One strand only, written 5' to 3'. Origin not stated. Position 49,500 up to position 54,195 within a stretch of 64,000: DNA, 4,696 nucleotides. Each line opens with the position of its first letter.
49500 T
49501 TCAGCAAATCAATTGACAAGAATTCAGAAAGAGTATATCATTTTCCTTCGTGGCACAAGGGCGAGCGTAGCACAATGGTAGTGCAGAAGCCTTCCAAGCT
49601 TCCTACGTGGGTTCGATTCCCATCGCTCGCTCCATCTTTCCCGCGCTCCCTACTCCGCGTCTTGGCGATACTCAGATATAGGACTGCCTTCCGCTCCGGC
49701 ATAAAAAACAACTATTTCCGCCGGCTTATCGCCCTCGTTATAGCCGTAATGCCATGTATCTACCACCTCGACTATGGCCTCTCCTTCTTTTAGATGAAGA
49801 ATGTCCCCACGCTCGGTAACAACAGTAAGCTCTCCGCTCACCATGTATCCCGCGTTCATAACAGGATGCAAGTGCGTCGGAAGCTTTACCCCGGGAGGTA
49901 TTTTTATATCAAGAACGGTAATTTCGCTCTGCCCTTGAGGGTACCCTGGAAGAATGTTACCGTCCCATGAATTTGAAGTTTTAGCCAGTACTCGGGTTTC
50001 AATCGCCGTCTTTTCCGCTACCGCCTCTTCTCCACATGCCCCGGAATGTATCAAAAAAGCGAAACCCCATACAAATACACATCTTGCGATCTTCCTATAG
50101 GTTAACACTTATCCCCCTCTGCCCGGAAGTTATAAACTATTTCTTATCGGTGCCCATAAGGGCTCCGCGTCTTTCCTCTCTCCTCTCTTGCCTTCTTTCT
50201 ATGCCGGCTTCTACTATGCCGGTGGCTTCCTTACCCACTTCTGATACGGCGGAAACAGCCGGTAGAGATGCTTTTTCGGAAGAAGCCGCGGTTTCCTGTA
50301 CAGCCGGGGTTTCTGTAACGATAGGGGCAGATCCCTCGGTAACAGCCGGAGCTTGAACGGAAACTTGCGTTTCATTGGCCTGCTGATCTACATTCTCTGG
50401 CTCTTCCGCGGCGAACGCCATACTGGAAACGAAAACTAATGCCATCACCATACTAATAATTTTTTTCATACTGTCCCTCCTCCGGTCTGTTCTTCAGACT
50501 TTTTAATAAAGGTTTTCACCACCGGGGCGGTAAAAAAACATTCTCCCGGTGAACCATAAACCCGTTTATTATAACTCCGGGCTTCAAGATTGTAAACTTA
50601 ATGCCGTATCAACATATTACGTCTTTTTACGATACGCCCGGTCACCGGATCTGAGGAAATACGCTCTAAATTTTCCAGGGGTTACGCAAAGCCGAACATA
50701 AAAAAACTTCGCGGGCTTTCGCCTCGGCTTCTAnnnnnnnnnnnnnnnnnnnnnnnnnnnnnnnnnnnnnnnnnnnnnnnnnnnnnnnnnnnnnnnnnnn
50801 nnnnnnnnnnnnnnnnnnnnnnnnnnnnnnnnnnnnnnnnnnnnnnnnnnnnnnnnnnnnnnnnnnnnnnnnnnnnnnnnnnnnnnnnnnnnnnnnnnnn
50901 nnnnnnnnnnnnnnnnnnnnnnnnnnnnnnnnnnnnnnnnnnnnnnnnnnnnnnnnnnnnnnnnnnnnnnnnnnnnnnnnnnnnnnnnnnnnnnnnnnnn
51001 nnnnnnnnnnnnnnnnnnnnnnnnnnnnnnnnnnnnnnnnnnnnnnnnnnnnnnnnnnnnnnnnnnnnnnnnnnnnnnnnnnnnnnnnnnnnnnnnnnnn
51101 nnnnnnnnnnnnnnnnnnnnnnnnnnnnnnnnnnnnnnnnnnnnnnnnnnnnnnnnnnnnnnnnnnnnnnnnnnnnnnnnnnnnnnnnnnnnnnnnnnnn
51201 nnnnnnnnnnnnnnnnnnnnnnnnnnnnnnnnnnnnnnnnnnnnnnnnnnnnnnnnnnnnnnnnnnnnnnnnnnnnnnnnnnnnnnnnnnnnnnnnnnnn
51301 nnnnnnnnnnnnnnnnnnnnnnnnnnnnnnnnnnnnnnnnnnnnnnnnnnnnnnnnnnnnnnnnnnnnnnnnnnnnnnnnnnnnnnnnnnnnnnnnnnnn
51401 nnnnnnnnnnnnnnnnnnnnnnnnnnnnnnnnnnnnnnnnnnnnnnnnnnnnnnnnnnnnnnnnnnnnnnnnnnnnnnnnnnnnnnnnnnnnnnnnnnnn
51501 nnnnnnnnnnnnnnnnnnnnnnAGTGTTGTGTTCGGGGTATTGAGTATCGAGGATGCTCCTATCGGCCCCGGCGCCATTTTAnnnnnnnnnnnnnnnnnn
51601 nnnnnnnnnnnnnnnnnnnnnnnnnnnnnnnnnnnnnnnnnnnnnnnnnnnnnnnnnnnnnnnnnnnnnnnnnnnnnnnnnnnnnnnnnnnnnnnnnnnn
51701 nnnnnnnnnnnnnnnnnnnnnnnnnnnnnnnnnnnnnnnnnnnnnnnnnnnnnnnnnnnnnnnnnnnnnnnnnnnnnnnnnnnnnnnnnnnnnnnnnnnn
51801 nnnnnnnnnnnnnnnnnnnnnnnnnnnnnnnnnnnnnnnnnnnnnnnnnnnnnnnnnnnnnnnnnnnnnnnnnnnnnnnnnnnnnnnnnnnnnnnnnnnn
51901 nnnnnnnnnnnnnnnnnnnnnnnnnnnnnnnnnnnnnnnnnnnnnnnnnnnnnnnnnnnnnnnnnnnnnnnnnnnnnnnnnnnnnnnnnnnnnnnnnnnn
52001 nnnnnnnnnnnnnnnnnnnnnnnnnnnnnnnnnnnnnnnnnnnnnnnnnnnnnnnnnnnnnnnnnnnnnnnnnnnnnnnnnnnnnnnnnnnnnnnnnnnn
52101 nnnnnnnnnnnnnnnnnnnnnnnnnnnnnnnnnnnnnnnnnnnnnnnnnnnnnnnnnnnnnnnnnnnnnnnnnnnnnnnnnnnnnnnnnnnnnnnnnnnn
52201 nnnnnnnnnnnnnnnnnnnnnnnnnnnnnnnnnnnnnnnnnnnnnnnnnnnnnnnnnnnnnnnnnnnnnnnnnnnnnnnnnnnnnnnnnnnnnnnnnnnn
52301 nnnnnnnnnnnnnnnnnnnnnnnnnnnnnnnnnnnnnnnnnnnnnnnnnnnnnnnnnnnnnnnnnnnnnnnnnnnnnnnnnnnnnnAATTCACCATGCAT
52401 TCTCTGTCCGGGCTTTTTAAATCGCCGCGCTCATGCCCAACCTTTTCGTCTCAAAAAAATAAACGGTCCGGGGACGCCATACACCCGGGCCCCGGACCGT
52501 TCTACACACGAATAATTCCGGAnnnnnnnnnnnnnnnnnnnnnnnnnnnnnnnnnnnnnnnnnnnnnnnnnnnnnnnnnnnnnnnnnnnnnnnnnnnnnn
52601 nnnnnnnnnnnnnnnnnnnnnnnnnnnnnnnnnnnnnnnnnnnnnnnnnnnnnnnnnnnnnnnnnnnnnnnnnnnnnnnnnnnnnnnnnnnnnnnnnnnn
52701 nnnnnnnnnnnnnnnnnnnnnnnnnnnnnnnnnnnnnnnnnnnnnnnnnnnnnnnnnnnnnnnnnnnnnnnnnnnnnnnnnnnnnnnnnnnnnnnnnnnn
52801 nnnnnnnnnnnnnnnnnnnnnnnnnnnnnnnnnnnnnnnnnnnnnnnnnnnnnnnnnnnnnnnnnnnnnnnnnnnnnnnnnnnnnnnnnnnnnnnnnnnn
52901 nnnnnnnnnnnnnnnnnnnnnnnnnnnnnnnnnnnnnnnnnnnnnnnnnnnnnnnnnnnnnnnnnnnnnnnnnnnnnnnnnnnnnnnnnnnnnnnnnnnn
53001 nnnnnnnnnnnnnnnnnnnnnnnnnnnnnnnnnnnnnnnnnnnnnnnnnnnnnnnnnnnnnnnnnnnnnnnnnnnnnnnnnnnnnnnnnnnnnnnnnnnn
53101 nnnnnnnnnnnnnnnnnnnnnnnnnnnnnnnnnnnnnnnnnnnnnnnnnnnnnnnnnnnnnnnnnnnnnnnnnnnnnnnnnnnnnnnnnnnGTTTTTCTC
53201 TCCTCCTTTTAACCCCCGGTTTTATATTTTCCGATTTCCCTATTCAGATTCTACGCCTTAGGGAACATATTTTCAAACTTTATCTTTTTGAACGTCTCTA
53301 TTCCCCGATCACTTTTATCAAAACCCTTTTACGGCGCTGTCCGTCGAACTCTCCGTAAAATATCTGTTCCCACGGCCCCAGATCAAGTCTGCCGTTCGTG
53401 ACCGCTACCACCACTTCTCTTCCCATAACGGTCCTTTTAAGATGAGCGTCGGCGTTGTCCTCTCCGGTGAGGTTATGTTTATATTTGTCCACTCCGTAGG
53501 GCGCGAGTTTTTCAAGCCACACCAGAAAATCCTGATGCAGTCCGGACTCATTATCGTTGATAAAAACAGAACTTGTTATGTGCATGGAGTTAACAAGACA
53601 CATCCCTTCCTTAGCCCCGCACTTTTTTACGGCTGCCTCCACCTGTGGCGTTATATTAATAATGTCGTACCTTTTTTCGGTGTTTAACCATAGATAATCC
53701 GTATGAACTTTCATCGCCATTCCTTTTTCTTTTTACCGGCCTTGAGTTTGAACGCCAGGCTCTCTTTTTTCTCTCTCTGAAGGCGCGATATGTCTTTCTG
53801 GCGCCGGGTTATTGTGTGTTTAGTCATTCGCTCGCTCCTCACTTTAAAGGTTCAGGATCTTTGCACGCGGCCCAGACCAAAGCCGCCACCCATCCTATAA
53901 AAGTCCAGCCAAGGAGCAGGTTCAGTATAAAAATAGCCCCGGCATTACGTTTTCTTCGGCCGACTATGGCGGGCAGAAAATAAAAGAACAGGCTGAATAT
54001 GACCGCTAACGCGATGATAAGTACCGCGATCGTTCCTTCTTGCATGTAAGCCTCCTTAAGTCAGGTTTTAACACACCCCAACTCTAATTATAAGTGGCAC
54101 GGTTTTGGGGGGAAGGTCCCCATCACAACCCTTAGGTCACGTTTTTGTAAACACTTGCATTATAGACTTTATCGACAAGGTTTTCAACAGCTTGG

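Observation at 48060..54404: An about 6.3 kb block of non-core genes splits an ancestral tRNA-Thr/Tyr/Gly/Thr-tuf cluster; tRNA-Gly is inverted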

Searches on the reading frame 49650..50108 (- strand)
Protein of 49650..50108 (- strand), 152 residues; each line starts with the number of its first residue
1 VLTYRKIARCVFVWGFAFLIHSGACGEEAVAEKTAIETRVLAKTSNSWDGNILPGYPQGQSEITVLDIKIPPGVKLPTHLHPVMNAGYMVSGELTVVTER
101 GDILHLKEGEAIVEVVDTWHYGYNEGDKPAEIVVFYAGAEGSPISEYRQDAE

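Call 5: search_protein_families(library=pfam, proteins=[window:49650-50108:-], max_evalue=0.01)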
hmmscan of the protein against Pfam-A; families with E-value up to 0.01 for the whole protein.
window:49650-50108:- (152 aa): 1 family
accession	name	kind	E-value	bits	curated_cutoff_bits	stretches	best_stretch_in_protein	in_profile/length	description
PF07883.17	Cupin_2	-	8.6e-13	48.2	27.2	1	68-136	3-70/70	Cupin domain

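Call 46: search_protein_families(library=ncbifam, proteins=[window:49650-50108:-], max_evalue=0.01)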
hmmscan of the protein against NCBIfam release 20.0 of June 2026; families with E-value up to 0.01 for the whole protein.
window:49650-50108:- (152 aa): 0 families

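Call 47: search_protein_families(library=padloc, proteins=[window:49650-50108:-], max_evalue=0.001)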
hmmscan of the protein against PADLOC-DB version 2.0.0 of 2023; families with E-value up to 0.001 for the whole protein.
window:49650-50108:- (152 aa): 0 families

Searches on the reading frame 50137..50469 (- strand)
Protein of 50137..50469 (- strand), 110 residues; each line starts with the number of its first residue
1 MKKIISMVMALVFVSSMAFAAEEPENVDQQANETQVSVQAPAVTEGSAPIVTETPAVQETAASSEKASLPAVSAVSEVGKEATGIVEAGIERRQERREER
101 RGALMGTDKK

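Call 5: search_protein_families(library=pfam, proteins=[window:50137-50469:-], max_evalue=0.01)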
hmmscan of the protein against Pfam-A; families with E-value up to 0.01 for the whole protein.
window:50137-50469:- (110 aa): 0 families

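Call 46: search_protein_families(library=ncbifam, proteins=[window:50137-50469:-], max_evalue=0.01)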
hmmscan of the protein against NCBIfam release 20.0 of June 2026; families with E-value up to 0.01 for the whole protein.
window:50137-50469:- (110 aa): 2 families
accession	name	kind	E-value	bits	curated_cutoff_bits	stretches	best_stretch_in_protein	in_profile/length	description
NF040942.2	hypo_ExtJ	equivalog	0.0058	17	52.5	1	1-22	1-25/77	selenite/tellurite reduction operon protein ExtJ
NF006006.0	PRK08137.1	equivalog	0.0083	15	534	1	7-106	7-103/529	amidase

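Call 47: search_protein_families(library=padloc, proteins=[window:50137-50469:-], max_evalue=0.001)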
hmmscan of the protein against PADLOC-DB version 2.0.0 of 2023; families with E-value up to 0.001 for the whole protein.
window:50137-50469:- (110 aa): 0 families

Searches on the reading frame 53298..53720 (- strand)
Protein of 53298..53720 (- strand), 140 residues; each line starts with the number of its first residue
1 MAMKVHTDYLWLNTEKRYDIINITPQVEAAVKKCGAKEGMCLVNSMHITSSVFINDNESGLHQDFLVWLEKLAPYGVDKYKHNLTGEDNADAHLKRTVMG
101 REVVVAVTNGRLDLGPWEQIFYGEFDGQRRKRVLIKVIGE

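Call 5: search_protein_families(library=pfam, proteins=[window:53298-53720:-], max_evalue=0.01)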
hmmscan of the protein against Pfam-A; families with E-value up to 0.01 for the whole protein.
window:53298-53720:- (140 aa): 1 family
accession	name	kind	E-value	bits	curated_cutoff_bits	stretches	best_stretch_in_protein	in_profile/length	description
PF01894.22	UPF0047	-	4.4e-38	130.5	27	1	22-137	1-117/117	Uncharacterised protein family UPF0047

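Call 46: search_protein_families(library=ncbifam, proteins=[window:53298-53720:-], max_evalue=0.01)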
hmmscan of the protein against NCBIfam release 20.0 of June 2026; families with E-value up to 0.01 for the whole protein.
window:53298-53720:- (140 aa): 1 family
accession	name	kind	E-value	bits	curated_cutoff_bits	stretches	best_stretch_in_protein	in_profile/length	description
TIGR00149.1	TIGR00149_YjbQ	hypoth_equivalog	4.1e-35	120.4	67.75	1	11-140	4-132/132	secondary thiamine-phosphate synthase enzyme YjbQ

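Call 47: search_protein_families(library=padloc, proteins=[window:53298-53720:-], max_evalue=0.001)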
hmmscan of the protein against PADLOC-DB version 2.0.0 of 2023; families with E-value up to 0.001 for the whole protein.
window:53298-53720:- (140 aa): 0 families

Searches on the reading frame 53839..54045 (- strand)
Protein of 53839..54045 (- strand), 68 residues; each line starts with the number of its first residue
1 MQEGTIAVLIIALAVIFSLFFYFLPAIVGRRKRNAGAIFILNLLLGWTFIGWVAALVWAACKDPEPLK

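Call 5: search_protein_families(library=pfam, proteins=[window:53839-54045:-], max_evalue=0.01)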
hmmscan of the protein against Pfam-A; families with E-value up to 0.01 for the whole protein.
window:53839-54045:- (68 aa): 1 family
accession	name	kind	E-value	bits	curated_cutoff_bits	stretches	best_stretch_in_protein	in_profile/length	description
PF14373.11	Imm_superinfect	-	4.6e-15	55.7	27.9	1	21-59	1-41/42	Superinfection immunity protein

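Call 46: search_protein_families(library=ncbifam, proteins=[window:53839-54045:-], max_evalue=0.01)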
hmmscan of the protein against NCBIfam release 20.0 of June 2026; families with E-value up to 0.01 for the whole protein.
window:53839-54045:- (68 aa): 0 families

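Call 47: search_protein_families(library=padloc, proteins=[window:53839-54045:-], max_evalue=0.001)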
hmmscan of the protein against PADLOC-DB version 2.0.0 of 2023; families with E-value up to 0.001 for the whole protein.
window:53839-54045:- (68 aa): 0 families
